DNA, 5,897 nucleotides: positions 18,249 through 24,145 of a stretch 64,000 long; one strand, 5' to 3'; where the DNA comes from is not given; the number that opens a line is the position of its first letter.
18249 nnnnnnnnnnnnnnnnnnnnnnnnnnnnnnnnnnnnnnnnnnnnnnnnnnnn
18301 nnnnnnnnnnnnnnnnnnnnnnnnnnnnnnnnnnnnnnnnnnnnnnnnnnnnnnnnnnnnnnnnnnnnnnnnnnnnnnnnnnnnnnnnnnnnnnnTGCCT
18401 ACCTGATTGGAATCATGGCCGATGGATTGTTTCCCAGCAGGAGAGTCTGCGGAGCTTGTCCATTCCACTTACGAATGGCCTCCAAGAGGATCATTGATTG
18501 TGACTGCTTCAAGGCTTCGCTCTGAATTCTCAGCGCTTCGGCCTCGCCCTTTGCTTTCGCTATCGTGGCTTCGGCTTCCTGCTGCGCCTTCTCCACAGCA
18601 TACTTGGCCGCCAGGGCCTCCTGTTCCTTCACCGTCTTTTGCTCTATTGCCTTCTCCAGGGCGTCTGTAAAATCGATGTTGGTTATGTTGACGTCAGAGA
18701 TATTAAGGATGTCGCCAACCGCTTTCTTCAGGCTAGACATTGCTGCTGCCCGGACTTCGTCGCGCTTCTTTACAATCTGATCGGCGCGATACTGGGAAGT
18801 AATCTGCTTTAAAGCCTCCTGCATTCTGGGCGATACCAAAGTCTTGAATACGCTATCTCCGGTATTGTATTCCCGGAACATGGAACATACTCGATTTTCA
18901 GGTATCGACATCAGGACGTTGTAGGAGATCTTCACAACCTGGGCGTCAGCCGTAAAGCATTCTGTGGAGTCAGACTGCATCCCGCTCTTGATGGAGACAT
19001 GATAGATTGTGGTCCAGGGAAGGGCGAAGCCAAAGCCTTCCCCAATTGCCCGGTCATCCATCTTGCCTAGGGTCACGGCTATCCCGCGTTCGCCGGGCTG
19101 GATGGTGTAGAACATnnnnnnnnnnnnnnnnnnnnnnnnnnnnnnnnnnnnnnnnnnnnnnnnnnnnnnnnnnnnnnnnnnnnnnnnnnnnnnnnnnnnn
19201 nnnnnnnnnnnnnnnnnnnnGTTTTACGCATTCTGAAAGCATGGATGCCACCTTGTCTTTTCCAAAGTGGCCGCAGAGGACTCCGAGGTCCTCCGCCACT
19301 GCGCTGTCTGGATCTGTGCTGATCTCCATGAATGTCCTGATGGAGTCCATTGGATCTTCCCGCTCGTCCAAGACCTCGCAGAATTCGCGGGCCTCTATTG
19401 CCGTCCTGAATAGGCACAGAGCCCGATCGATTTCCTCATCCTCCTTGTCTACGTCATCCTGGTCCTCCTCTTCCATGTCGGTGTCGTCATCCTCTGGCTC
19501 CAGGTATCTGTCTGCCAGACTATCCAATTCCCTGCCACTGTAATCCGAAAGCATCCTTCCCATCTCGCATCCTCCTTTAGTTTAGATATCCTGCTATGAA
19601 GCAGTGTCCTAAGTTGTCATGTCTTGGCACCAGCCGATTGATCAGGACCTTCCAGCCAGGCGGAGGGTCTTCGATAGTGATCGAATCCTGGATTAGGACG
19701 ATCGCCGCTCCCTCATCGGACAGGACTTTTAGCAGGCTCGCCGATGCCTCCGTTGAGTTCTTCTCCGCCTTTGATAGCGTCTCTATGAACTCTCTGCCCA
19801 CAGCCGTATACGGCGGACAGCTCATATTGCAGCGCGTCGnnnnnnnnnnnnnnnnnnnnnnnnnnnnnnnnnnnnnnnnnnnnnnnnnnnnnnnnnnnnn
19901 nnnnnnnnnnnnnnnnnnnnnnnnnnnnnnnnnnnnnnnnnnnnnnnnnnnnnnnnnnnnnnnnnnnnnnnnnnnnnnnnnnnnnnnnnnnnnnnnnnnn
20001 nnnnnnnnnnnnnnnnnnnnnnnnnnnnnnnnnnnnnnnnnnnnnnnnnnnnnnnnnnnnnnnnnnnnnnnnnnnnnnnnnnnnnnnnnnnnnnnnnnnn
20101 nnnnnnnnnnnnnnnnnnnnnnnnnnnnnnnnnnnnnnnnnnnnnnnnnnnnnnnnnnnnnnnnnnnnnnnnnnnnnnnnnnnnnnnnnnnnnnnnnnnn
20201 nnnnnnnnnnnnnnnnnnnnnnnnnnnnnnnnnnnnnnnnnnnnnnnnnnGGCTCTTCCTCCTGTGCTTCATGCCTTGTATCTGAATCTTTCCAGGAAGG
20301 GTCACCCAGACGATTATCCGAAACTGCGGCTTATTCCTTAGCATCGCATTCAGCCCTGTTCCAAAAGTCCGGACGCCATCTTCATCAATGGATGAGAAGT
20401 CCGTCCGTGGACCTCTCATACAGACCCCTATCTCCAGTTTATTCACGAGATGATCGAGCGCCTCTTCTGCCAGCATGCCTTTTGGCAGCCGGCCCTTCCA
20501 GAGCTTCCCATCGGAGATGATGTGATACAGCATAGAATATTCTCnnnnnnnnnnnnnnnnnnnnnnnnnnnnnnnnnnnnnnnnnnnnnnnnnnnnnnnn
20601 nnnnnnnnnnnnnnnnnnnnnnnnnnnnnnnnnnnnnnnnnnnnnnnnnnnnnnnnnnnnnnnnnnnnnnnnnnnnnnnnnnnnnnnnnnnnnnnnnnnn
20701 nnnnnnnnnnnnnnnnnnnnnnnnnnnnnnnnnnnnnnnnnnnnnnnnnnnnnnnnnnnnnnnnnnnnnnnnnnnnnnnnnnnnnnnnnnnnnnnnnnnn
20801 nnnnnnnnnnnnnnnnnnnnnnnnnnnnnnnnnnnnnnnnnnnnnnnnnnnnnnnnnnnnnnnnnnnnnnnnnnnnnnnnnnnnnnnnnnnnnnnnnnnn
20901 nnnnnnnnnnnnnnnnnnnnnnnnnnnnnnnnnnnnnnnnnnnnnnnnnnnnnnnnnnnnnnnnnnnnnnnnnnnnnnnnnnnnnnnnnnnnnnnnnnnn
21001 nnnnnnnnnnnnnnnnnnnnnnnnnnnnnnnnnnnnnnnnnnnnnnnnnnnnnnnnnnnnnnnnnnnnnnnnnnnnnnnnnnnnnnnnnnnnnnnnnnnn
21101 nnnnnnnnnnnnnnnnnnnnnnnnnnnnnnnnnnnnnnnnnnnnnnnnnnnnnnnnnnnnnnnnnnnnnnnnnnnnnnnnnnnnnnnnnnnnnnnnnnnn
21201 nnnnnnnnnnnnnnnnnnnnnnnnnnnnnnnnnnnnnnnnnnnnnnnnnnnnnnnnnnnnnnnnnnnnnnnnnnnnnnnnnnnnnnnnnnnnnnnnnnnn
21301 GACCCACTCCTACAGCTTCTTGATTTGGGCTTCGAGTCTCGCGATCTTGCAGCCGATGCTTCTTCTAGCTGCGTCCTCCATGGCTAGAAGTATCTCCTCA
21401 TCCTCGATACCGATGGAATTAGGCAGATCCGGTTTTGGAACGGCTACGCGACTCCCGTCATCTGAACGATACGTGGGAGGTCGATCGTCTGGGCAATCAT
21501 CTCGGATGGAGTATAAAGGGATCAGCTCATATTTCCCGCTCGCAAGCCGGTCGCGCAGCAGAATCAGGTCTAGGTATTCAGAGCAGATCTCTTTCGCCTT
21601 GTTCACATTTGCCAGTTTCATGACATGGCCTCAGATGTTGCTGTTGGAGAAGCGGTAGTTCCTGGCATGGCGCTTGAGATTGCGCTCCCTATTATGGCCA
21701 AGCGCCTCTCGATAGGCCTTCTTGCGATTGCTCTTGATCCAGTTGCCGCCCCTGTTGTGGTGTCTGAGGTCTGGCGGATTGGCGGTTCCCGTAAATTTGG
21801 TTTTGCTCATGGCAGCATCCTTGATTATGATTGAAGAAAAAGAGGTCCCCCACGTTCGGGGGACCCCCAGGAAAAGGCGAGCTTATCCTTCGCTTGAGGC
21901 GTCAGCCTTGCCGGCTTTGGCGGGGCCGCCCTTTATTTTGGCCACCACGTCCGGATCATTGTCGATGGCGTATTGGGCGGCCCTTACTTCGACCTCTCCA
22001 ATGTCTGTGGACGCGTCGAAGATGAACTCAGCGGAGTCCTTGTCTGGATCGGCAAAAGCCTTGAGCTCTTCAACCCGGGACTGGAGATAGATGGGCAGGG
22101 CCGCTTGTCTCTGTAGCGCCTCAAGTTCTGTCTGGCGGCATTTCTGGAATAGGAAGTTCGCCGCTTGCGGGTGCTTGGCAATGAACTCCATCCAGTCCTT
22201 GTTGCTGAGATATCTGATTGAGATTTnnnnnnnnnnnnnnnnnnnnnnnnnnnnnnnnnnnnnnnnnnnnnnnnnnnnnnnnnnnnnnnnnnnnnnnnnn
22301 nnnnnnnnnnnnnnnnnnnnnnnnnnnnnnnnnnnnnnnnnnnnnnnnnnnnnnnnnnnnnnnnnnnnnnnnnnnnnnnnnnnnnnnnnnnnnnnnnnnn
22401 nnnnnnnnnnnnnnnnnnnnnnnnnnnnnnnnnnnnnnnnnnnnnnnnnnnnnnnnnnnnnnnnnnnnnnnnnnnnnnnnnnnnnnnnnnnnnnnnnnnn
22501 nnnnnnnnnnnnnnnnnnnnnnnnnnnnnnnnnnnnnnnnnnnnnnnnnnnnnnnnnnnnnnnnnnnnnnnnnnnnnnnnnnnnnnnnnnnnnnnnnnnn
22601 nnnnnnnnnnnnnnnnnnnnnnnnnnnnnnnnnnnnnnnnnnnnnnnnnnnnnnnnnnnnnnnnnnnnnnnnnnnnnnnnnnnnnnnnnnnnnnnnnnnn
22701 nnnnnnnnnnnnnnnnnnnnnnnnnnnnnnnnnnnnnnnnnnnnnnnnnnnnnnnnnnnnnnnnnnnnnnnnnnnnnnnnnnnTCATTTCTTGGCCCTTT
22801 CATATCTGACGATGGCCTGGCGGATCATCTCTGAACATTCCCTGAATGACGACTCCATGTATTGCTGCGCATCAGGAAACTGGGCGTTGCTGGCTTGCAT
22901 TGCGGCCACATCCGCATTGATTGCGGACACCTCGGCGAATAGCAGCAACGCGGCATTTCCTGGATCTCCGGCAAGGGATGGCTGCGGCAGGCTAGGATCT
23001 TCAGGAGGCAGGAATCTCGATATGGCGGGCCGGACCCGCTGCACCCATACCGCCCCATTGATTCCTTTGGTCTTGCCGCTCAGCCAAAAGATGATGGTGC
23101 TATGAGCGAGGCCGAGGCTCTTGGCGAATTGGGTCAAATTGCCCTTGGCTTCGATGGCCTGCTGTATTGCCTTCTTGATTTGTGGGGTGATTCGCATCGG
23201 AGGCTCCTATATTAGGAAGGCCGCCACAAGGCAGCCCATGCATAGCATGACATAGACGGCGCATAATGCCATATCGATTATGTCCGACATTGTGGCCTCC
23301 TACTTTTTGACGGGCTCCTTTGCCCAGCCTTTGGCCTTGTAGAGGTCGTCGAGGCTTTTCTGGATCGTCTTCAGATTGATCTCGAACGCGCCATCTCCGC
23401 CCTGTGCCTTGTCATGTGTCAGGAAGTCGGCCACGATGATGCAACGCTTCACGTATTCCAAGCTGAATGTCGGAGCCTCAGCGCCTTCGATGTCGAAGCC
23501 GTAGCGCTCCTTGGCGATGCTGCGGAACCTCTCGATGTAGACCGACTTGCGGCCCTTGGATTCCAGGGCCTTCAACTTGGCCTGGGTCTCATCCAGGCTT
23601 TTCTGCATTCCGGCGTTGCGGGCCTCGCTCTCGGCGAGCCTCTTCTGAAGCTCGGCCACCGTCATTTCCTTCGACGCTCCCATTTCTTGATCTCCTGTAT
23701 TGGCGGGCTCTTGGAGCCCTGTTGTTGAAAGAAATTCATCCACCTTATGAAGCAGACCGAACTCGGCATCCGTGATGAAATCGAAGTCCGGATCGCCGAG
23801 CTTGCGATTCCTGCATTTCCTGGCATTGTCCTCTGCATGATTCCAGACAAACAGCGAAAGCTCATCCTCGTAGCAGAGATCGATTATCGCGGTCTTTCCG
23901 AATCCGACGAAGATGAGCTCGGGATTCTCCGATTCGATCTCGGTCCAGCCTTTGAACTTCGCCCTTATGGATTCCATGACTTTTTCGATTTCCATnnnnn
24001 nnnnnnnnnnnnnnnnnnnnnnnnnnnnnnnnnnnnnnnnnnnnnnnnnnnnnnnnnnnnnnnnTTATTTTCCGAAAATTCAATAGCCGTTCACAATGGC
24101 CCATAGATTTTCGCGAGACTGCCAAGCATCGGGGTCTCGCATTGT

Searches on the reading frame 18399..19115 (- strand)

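Call 28: search_protein_families(library=phrogs, proteins=[window:18399-19115:-], max_evalue=0.01)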
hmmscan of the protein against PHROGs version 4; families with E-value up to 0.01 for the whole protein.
window:18399-19115:- (238 aa): 3 families
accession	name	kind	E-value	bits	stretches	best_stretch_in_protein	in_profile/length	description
phrog_200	-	other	1.1e-43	150.8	1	2-235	101-357/379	lipoprotein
phrog_38808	-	unknown function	2.3e-11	44.8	1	177-230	8-61/68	-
phrog_11227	-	other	2.7e-06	28.3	1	145-215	38-105/138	protease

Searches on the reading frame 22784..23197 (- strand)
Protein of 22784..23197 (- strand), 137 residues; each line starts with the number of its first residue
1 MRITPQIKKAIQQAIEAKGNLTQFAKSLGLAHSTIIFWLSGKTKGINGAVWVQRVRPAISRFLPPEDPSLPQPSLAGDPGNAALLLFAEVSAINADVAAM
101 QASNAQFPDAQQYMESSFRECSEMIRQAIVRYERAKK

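Call 28: search_protein_families(library=phrogs, proteins=[window:22784-23197:-], max_evalue=0.01)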
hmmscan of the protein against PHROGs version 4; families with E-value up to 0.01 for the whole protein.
window:22784-23197:- (137 aa): 1 family
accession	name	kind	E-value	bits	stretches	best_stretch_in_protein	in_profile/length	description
phrog_8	-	transcription regulation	0.0073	16.8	1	6-44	76-115/346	transcriptional regulator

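Call 57: search_protein_families(library=pfam, proteins=[window:22784-23197:-], max_evalue=1)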
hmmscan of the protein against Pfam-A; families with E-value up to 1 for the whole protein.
window:22784-23197:- (137 aa): 4 families
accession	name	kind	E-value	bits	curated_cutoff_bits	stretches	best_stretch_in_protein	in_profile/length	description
PF15943.11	YdaS_toxin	-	0.00085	19.5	30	1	11-47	1-36/65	Bacterial toxin YdaS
PF01381.28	HTH_3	-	0.0042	17.5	23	1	11-43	1-34/55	Helix-turn-helix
PF18024.7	HTH_50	-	0.028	14.6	27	1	8-36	13-41/50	Helix-turn-helix domain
PF02954.25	HTH_8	-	0.049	13.8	22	1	8-34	7-34/42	Bacterial regulatory protein, Fis family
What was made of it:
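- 22784..23197 (-): Candidate trans-factor, by inference only. It is an XRE/Cro-CI-type HTH protein of 137 aa with two long C-terminal helices, and it is the second gene of the site B operon. Pfam HTH_3 E 0.004 and YdaS 8.5e-4, both below cut-off (call 57).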

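Call 68: find_homologous_proteins(query=window:22784-23197:-, max_evalue=0.001)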
Query window:22784-23197:- (137 aa): 1 proteins with E <= 0.001 among 19 candidates.
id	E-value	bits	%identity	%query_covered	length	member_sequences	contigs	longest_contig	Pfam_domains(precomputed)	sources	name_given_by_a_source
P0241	7.8e-83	292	100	100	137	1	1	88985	-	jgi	-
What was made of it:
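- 22784..23197 (-): No homologue in 5.8 billion proteins (call 68).
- On Phage operator for a dimeric HTH regulator (XRE/Cro-CI type): It is an ORFan with no demonstrated link to the box (call 68).
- The HTH candidate is an ORFan with no detectable homologue anywhere, including in the GROS21 samples that carry the same box (call 68).
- Tried and rejected: Homologues of the HTH candidate: only the protein itself was found (call 68).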

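Call 84: search_protein_families(library=ncbifam, proteins=[window:22784-23197:-], max_evalue=1)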
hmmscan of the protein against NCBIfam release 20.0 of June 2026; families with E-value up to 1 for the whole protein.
window:22784-23197:- (137 aa): 1 family
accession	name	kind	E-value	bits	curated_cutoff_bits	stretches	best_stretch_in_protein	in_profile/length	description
NF049902.1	FTL_1293_fam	exception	0.0025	18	170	1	7-35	11-39/150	FTL_1293 family small RNA FtrC-regulated protein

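Call 94: predict_structure(protein=window:22784-23197:-)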
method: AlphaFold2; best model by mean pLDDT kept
length: 137 residues; sequences in the alignment: 1
mean_pLDDT: 67.5   pTM: 0.48
mean pLDDT of the five models: 67.5, 50.5, 44.0, 42.9, 42.8
residues with pLDDT >= 90: 2; 70-90: 53; 50-70: 73; < 50: 9
segments of 3 or more residues with pLDDT < 50: 71-77
pLDDT, mean of each block of 10 residues (from residue 1): 80 89 82 76 68 80 62 48 57 59 56 63 63 60
secondary structure, 60 per line:
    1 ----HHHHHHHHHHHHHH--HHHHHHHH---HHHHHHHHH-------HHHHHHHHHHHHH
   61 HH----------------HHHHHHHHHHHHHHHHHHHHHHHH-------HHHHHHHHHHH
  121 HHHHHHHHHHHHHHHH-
elements in order: H5-18 H21-28 H32-40 H48-62 H79-102 H110-136
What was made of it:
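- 22784..23197 (-): AF2 N-terminal domain pLDDT 68-89 (call 94).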

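Call 97: fold_search(model_id=the predicted structure, library=pdb)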
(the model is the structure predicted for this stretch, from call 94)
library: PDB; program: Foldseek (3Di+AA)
matches with E <= 10: 342; with E <= 0.001: 0
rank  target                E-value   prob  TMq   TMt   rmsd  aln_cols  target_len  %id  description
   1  1x57_MODEL_1_A        2.1e-01  0.97  0.36  0.50   9.7        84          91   19  Solution structures of the HTH domain of human EDF-1 protein (released 2005-11-15)
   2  8w7v                  3.5e-01  0.41  0.31  0.27  15.2       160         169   14  Udif-E164A-E168A soaking in Fe2+ solution for 50 minutes (released 2024-06-12)
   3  6vli_D                3.9e-01  0.47  0.29  0.28  17.2       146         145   14  Crystal structure of transcriptional regulator from bacteriophage 186 (released 2021-06-16)
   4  3qq6_B                4.1e-01  0.99  0.35  0.63   2.3        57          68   19  The N-terminal DNA binding domain of SinR from Bacillus subtilis (released 2011-06-15)
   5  2b5a_B                4.5e-01  0.96  0.34  0.55   3.1        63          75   16  C.BclI, Control Element of the BclI Restriction-Modification System (released 2006-01-03)
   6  2b5a_C                4.5e-01  0.96  0.34  0.54   3.2        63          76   16  C.BclI, Control Element of the BclI Restriction-Modification System (released 2006-01-03)
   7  6zvh_i                5.6e-01  0.97  0.35  0.43   2.3        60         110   25  EDF1-ribosome complex (released 2020-08-19)
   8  2b5a_A                5.6e-01  0.93  0.33  0.53   3.2        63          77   16  C.BclI, Control Element of the BclI Restriction-Modification System (released 2006-01-03)
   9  2ict                  5.6e-01  0.87  0.31  0.42   4.5        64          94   22  Crystal structure of the bacterial antitoxin HigA from Escherichia coli at pH 8.5. Northeast Structural Genomics TARGET  (released 2006-09-26)
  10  8w7t                  5.8e-01  0.30  0.31  0.27  15.0       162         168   14  Fe-O nanocluster of form-VII in the 4-fold channel of Ureaplasma diversum ferritin (released 2024-06-12)
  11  3op9                  6.8e-01  0.30  0.27  0.33  14.5       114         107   15  Crystal structure of transcriptional regulator from Listeria innocua (released 2010-09-15)
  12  3qq6_A                7.2e-01  0.96  0.34  0.61   2.3        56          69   20  The N-terminal DNA binding domain of SinR from Bacillus subtilis (released 2011-06-15)
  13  7o81_AU               7.2e-01  0.96  0.35  0.43   2.3        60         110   25  Rabbit 80S ribosome colliding in another ribosome stalled by the SARS-CoV-2 pseudoknot (released 2021-06-02)
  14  6jq1_A                7.2e-01  0.51  0.35  0.37  17.9       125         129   16  Crystal Structure of DdrO from Deinococcus geothermalis (released 2019-08-28)
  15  5d50_A                8.0e-01  0.63  0.35  0.29  14.7        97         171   18  Crystal structure of Rep-Ant complex from Salmonella-temperate phage (released 2016-04-27)
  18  3jxb_C                8.4e-01  0.87  0.35  0.62   3.3        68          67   13  Crystal structure of the P22 c2 repressor protein in complex with synthetic operator 9C (released 2010-01-19)
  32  2r1j_L                1.1e+00  0.75  0.33  0.58   3.6        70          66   14  Crystal Structure of the P22 c2 Repressor protein in complex with the synthetic operator 9T (released 2008-04-29)
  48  3jxb_D                1.5e+00  0.63  0.32  0.58   3.5        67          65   15  Crystal structure of the P22 c2 repressor protein in complex with synthetic operator 9C (released 2010-01-19)
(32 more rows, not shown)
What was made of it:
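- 22784..23197 (-): Fold matches to the SinR DNA-binding domain (rmsd 2.1-2.3 A), C.BclI and P22 c2 (call 97).
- On Phage operator for a dimeric HTH regulator (XRE/Cro-CI type): An XRE-fold protein, 22784-23197, is present in the site B operon (calls 57, 94, 97).
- An XRE-type HTH protein is encoded in the site B operon (calls 57, 94, 97).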

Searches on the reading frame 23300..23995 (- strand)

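Call 20: search_protein_families(library=pfam, proteins=[window:23300-23995:-], max_evalue=0.01)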
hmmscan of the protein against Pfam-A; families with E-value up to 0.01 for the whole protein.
window:23300-23995:- (231 aa): 1 family
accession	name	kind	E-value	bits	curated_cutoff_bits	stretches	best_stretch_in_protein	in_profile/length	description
PF08614.16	ATG16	-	0.0016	19.1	33.7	1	96-150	65-120/200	Autophagy protein 16 (ATG16)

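Call 21: search_protein_families(library=phrogs, proteins=[window:23300-23995:-], max_evalue=0.01)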
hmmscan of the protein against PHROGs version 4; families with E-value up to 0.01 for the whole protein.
window:23300-23995:- (231 aa): 1 family
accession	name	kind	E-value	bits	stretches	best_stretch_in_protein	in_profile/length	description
phrog_2932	-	head and packaging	0.0018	19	1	96-152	47-103/224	head scaffolding protein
